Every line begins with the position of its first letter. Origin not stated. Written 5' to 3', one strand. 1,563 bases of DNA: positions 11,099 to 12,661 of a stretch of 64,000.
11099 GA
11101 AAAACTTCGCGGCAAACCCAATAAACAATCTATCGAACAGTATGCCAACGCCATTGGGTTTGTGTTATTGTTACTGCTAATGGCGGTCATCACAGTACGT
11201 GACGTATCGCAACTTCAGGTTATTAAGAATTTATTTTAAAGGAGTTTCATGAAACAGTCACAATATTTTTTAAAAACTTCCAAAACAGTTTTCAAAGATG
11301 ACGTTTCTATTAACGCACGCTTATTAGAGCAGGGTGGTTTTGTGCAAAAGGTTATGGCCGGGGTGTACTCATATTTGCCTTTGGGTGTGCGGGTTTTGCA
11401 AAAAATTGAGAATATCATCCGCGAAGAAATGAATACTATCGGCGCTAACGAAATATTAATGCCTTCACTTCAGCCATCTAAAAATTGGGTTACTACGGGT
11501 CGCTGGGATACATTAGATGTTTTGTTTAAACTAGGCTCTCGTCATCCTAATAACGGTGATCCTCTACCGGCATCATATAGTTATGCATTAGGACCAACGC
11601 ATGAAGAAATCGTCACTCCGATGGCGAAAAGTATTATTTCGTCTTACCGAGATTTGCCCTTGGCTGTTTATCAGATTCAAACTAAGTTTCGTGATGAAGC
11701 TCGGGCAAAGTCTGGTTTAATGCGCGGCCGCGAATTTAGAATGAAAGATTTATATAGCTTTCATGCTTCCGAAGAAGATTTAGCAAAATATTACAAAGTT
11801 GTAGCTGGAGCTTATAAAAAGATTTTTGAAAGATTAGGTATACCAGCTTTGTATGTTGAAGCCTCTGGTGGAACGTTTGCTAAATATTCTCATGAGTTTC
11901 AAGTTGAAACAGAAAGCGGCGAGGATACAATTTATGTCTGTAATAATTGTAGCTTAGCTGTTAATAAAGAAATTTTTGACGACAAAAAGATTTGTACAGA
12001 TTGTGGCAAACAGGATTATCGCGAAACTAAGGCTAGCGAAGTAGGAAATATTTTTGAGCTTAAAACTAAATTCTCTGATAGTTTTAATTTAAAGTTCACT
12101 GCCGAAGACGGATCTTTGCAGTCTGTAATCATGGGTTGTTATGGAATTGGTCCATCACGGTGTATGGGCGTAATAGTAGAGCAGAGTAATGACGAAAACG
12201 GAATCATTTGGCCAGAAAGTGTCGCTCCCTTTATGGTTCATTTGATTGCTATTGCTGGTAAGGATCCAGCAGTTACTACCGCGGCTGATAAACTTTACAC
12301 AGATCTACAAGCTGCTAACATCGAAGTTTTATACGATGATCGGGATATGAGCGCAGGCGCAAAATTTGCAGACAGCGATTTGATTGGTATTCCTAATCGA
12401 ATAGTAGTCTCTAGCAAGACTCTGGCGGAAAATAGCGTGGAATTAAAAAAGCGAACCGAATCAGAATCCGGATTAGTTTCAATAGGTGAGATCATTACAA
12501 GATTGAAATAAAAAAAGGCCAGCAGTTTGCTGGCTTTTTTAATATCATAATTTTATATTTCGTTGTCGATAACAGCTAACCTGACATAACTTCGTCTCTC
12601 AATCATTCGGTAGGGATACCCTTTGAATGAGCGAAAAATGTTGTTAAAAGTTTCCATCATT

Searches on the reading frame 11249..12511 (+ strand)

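Call 10: search_protein_families(library=pfam, proteins=[window:11249-12511:+], max_evalue=0.001)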
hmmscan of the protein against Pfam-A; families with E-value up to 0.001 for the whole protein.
window:11249-12511:+ (420 aa): 2 families
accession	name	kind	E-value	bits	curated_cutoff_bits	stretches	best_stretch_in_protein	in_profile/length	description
PF00587.30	tRNA-synt_2b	-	5.7e-33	114.9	29.3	1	111-312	10-178/179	tRNA synthetase class II core domain (G, H, P, S and T)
PF03129.25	HGTP_anticodon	-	4.3e-18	65.7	21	1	330-420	2-92/94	Anticodon binding domain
